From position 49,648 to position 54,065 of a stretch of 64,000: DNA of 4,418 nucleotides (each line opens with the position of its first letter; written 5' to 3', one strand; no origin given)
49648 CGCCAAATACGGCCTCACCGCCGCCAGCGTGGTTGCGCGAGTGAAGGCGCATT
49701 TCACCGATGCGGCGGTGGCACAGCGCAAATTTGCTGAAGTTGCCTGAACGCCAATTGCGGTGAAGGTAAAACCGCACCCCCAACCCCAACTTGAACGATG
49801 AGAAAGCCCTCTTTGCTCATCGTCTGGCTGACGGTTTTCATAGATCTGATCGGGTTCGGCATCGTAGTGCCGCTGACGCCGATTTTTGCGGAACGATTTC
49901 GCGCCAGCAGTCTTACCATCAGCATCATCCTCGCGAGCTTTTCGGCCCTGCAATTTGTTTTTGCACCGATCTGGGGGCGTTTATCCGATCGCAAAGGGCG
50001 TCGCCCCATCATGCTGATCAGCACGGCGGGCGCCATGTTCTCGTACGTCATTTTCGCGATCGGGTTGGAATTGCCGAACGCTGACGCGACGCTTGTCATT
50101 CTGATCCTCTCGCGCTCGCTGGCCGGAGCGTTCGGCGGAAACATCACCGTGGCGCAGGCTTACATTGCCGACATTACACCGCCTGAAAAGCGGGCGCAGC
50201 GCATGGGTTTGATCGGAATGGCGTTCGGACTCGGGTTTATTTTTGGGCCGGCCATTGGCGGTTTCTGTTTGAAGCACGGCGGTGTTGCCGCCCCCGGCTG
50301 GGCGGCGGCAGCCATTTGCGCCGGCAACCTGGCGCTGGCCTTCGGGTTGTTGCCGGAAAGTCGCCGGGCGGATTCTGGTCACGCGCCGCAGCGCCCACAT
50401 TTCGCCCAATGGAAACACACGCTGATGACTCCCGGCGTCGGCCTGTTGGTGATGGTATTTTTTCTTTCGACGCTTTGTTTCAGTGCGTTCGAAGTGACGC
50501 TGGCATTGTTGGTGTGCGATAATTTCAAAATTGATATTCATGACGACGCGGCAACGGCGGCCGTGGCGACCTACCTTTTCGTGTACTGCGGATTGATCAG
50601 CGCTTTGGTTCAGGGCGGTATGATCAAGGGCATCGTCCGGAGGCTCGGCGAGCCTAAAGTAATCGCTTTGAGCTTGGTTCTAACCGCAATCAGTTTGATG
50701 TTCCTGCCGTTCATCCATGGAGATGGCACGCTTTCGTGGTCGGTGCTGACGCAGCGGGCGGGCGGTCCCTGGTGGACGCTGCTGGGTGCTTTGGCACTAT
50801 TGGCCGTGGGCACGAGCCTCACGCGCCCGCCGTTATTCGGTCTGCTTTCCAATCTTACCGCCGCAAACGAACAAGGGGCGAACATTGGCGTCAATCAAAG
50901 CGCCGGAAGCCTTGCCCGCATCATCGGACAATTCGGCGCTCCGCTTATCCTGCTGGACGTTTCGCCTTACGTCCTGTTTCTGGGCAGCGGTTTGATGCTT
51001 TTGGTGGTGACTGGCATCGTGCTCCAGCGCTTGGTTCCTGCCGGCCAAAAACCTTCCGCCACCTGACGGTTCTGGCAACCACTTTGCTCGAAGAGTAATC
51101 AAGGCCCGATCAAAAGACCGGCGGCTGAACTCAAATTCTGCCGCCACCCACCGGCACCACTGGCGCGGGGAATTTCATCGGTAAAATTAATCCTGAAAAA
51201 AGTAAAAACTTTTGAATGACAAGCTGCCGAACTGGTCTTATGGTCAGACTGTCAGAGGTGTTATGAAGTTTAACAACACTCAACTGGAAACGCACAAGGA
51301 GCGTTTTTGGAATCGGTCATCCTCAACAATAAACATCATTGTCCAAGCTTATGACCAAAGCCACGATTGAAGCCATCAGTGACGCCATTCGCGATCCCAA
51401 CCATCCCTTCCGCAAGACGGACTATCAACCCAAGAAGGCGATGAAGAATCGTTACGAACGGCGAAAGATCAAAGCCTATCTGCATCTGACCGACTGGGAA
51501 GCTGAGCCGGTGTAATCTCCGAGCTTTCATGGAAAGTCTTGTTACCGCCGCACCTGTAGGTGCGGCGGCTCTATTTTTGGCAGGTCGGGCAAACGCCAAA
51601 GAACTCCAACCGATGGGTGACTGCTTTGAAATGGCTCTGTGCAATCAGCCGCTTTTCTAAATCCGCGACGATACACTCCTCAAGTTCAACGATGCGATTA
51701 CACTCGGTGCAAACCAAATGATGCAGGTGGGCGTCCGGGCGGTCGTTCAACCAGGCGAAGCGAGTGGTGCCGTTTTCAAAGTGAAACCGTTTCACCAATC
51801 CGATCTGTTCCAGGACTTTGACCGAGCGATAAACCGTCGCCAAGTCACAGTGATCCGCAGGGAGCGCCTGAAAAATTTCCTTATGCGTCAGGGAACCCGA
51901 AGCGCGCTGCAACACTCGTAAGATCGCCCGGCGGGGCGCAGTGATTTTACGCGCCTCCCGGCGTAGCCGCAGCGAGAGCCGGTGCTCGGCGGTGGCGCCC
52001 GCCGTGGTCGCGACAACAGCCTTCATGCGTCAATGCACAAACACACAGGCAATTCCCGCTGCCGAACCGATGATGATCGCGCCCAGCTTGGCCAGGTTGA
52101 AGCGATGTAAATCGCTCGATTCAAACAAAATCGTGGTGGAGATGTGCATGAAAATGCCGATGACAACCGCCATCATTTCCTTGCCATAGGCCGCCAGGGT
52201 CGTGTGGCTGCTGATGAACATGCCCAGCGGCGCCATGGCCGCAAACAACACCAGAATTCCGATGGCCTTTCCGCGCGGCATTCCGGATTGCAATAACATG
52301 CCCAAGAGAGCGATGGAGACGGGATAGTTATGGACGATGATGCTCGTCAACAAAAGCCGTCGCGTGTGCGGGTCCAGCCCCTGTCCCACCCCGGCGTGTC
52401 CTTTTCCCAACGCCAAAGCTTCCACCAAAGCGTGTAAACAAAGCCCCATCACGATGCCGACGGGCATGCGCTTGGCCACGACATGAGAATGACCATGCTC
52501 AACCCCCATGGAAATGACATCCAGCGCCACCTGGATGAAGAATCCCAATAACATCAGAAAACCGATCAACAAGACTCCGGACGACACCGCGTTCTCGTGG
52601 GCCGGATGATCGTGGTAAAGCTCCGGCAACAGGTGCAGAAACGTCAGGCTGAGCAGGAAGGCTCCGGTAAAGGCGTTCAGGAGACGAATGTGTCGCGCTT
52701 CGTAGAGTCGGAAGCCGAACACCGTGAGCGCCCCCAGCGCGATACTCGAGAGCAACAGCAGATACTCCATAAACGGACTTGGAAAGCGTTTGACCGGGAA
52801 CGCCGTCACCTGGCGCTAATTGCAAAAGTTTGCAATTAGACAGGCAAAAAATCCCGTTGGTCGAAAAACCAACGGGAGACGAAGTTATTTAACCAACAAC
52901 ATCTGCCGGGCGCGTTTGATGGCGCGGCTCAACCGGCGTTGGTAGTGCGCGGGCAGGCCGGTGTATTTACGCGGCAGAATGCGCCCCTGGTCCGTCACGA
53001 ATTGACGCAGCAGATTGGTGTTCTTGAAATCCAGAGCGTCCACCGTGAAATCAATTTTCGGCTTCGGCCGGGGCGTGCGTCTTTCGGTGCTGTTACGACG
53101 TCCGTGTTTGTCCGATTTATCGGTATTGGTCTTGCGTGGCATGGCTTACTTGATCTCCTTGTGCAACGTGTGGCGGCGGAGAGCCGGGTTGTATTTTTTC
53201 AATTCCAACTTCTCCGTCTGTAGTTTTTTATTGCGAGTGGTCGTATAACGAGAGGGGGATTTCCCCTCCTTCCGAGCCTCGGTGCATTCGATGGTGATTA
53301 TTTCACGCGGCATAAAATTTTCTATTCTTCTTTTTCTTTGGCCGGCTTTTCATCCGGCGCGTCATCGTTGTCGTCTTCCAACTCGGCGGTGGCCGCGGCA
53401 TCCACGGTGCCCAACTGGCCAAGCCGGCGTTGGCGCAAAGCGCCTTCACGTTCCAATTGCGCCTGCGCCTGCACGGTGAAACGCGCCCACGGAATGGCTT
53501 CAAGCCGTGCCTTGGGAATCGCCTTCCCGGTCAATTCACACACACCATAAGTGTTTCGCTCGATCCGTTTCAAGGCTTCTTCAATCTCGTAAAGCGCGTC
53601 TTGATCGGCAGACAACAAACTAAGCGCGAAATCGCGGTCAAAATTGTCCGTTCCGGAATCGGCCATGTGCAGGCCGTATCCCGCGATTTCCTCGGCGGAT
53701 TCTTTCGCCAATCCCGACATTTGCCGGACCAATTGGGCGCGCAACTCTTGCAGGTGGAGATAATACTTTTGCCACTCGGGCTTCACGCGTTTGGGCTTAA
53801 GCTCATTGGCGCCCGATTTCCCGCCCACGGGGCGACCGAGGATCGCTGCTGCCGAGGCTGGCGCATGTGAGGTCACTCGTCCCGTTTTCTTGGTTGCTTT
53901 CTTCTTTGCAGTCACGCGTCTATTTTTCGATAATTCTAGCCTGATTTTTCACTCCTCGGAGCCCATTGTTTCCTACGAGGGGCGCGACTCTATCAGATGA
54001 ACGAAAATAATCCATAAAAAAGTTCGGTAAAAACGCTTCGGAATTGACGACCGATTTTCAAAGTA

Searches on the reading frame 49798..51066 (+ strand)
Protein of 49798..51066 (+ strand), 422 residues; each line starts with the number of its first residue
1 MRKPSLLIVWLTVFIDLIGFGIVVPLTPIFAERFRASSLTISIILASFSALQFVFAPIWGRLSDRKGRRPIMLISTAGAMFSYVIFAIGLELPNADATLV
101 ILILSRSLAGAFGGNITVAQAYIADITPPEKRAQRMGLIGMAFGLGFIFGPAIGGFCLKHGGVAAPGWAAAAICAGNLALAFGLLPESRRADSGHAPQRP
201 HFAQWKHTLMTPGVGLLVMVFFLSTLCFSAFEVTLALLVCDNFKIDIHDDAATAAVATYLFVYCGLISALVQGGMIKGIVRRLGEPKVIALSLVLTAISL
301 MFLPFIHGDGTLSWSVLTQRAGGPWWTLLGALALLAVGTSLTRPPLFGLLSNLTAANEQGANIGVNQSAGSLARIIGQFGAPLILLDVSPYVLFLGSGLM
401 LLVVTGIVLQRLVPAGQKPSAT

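Call 51: find_related_loci(query=window:49798-51066:+, collection=genome_contigs, flank=500)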
Query window:49798-51066:+ (422 aa) in genome_contigs; peptide patterns used: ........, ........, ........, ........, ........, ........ (x = any residue, [..] = any of these).
276 stretches matched a pattern; 242 encode a relative of the query (tblastn E <= 1e-3); the best 80 are kept; 79 distinct loci.
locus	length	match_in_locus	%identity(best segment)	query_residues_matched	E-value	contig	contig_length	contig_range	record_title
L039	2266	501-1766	97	1-422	0e+0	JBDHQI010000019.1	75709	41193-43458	MAG: Verrucomicrobiota bacterium isolate AS-MESO-3CA.116 NODE_1300_length_75709_cov_71.928112, whole genome shotgun sequ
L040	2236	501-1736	75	1-412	0e+0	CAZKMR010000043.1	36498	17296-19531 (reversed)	MAG TPA_asm: uncultured Bifidobacterium sp. isolate SRP329715_co2_374 genome assembly, contig: NODE_2427_length_36498_co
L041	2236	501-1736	73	1-412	0e+0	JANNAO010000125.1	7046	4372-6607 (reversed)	MAG: Verrucomicrobiota bacterium isolate OTE_78_metabat_453 OTE_78_k141_2287077, whole genome shotgun sequence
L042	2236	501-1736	72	1-412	0e+0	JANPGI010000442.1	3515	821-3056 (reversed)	MAG: Verrucomicrobiota bacterium isolate VAR_69_metabat_378 VAR_69_k141_1965091, whole genome shotgun sequence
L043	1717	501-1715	73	1-405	0e+0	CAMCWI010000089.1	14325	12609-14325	MAG: Akkermansia muciniphila isolate MH-08apr19-10 genome assembly, contig: MH-08apr19-C9610, whole genome shotgun seque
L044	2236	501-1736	71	1-412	0e+0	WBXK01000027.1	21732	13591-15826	MAG: Verrucomicrobia bacterium isolate Pedos-510 Ga0133913_10013315, whole genome shotgun sequence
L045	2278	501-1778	62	1-421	2e-165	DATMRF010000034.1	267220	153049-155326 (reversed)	MAG TPA_asm: Candidatus Acidoferrum sp. isolate SMAG_U12948 k141_3143095, whole genome shotgun sequence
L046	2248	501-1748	62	1-415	5e-161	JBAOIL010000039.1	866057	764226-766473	MAG: Verrucomicrobiota bacterium isolate AS_Ams2_Bin42 np2-np3_contig_9323, whole genome shotgun sequence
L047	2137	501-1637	65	1-377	6e-166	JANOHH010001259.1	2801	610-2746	MAG: Verrucomicrobiota bacterium isolate SOY_64_concoct_187_sub SOY_64_k141_3589965, whole genome shotgun sequence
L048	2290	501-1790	59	1-420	8e-158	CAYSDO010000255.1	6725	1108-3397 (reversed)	MAG TPA_asm: uncultured Bifidobacterium sp. isolate binchicken_co118_346 genome assembly, contig: NODE_15050_length_6725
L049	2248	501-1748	61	1-415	5e-157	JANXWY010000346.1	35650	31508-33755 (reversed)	MAG: Verrucomicrobia bacterium isolate GL140_2_metabat_307_sub GL140_2_k141_1314410, whole genome shotgun sequence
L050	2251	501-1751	61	1-420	2e-154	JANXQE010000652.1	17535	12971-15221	MAG: Limisphaerales bacterium isolate GL140_4_concoct_305_sub GL140_4_k141_548277, whole genome shotgun sequence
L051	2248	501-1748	60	1-420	1e-153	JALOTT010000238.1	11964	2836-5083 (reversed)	MAG: Verrucomicrobia bacterium isolate Prado240 scaffold_28572, whole genome shotgun sequence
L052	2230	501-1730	60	1-415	2e-153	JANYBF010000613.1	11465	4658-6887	MAG: Verrucomicrobia bacterium isolate GL140_5_metabat_486 GL140_5_k141_264890, whole genome shotgun sequence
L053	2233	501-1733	61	1-412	2e-153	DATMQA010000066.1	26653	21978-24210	MAG TPA_asm: Candidatus Binatia bacterium isolate SMAG_U12916 k141_953112, whole genome shotgun sequence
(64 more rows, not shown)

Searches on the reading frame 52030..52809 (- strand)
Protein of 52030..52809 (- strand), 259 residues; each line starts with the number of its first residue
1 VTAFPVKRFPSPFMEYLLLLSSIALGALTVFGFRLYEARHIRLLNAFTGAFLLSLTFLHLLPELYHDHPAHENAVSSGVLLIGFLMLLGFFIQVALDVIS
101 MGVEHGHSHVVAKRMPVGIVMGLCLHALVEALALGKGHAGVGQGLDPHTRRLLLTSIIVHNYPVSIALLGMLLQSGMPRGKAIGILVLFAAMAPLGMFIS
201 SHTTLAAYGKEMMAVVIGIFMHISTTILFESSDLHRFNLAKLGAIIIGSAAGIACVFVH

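Call 37: search_protein_families(library=pfam, proteins=[window:52030-52809:-], max_evalue=0.01)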
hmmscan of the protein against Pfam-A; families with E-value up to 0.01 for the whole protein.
window:52030-52809:- (259 aa): 1 family
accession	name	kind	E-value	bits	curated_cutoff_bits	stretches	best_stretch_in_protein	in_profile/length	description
PF02535.28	Zip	-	1.7e-17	64.1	35.1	2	118-249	180-316/323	ZIP Zinc transporter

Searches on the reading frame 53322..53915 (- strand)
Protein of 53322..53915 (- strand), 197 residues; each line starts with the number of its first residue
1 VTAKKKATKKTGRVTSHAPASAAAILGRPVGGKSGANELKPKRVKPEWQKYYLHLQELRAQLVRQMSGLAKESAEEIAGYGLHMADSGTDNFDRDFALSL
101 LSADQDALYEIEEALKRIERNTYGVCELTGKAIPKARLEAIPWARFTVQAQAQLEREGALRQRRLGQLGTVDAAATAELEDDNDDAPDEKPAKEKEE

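Call 37: search_protein_families(library=pfam, proteins=[window:53322-53915:-], max_evalue=0.01)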
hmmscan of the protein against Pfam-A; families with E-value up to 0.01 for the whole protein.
window:53322-53915:- (197 aa): 1 family
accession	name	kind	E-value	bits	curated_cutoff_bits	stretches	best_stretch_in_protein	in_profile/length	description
PF01258.23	zf-dskA_traR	-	3.6e-08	33.7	24.9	1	122-156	2-36/36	Prokaryotic dksA/traR C4-type zinc finger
